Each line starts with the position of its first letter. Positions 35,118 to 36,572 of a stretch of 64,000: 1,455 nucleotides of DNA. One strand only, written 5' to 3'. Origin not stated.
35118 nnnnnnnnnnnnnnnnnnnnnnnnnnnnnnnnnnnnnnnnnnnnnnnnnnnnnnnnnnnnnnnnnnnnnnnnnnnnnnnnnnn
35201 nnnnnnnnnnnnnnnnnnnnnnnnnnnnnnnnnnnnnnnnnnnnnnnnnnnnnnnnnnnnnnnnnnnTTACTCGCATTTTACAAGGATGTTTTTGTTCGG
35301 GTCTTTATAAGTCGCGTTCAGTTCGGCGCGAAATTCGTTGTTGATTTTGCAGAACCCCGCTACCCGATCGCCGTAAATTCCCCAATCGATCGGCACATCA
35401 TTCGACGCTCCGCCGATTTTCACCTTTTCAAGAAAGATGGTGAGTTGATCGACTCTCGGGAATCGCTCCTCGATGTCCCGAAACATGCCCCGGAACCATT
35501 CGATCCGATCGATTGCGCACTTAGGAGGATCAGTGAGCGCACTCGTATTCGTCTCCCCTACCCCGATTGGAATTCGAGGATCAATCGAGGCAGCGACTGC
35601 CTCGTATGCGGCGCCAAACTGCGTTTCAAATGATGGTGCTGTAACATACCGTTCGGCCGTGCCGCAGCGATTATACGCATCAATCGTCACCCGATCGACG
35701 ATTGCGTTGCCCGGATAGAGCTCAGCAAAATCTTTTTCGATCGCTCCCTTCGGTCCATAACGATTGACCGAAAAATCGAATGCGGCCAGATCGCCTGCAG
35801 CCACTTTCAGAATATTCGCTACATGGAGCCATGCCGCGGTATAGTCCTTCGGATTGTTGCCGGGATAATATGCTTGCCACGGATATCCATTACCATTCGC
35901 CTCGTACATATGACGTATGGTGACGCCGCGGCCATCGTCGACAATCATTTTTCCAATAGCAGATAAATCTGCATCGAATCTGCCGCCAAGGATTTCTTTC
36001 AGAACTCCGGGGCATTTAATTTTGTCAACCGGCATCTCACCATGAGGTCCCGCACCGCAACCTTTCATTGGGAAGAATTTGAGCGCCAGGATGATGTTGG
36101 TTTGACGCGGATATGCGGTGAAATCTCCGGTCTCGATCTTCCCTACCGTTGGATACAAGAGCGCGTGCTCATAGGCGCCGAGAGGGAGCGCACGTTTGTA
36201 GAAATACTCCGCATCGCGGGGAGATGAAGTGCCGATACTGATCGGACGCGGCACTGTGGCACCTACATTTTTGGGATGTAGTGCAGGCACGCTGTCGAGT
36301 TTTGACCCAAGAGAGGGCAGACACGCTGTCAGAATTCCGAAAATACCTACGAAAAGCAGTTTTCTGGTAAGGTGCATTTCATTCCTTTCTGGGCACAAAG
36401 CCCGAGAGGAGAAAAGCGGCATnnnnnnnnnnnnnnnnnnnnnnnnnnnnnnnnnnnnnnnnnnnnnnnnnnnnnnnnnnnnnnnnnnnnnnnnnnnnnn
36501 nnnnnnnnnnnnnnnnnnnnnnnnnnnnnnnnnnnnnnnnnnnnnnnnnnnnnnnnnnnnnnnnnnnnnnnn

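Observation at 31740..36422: GC-rich polysaccharide locus: hyaluronan/chitin-synthase-like GT2 plus two paralogous GH26-like lipoproteins with duplicated promoters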

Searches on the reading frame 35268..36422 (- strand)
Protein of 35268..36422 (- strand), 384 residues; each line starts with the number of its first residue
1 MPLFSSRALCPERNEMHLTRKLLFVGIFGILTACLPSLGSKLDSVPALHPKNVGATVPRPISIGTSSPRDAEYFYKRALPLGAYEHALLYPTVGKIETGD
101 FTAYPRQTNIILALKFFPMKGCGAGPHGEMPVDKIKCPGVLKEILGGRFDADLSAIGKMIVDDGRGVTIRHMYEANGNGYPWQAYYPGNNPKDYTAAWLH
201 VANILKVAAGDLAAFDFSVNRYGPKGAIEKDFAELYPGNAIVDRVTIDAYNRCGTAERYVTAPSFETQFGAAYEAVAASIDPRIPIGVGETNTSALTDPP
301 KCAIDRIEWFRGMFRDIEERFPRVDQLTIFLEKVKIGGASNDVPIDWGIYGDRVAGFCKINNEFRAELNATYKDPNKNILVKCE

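Call 3: search_protein_families(library=pfam, proteins=[window:35268-36422:-], max_evalue=0.1)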
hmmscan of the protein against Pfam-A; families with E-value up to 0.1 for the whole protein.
window:35268-36422:- (384 aa): 0 families

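Call 4: search_protein_families(library=ncbifam, proteins=[window:35268-36422:-], max_evalue=0.1)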
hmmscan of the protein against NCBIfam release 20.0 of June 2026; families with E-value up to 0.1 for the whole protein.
window:35268-36422:- (384 aa): 0 families

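Call 10: search_solved_structures(query=window:35268-36422:-, max_evalue=10, show_alignments=2)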
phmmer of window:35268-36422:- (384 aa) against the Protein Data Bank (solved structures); distinct sequences matched with E-value up to 10: 19.
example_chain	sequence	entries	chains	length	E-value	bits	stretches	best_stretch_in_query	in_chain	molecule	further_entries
2bvd_A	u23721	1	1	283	9.3e-12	47.7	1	143-283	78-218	ENDOGLUCANASE H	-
2v3g_A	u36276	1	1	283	9.4e-12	47.7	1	143-283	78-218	ENDOGLUCANASE H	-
2bv9_A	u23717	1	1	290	1.1e-11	47.5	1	143-283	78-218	ENDOGLUCANASE H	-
2vi0_A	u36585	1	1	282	1.1e-11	47.4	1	143-283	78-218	Endoglucanase H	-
2cip_A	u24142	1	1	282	1.3e-11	47.2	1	143-282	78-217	ENDOGLUCANASE H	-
6zpl_C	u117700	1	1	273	7.3e-11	44.8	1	143-283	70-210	Endoglucanase H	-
2cit_A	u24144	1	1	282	7.6e-11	44.7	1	143-283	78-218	ENDOGLUCANASE H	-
8xvi_R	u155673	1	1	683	4.1e-10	42.3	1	143-283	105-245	Endoglucanase H,Endothelin-1 receptor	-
7xp4_R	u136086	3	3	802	4.2e-10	42.3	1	143-283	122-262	Endoglucanase H,Taste receptor type 2 member 46,Endoglucanase H,Taste receptor type 2 memb | Endoglucanase H,Taste receptor type 2 member 46,Bitter taste recept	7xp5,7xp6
8xvj_R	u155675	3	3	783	5.9e-10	41.8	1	143-282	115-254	Endoglucanase H,Endothelin-1 receptor,Soluble cytochrome b562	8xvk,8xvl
12nx_A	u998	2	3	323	0.001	21.2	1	157-256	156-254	Glycoside hydrolase family 26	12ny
2bvt_A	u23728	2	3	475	0.53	12.3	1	162-255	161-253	BETA-1,4-MANNANASE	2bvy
2x2y_A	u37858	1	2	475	0.53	12.3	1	162-255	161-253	MAN26A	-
3tp4_A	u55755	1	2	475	0.59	12.2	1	162-255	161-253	computational Design of Enzyme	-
4r5d_A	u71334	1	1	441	0.85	11.6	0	197-246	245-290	Leucine rich repeat protein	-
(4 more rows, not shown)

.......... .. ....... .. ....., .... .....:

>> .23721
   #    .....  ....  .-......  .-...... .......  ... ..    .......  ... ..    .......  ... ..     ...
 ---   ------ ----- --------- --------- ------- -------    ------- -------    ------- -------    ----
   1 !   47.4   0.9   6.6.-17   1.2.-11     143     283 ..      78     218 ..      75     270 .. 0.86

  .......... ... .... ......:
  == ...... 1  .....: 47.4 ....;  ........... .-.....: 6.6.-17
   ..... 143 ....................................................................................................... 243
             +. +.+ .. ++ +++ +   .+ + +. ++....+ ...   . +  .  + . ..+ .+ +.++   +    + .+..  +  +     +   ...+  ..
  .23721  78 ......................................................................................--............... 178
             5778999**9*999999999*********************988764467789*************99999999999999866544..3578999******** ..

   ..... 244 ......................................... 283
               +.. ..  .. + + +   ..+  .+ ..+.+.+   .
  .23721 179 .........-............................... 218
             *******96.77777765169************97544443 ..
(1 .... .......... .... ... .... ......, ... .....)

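Call 72: search_protein_families(library=phrogs, proteins=[window:35268-36377:-], max_evalue=0.001)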
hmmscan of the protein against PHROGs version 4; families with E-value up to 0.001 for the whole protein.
window:35268-36377:- (369 aa): 0 families
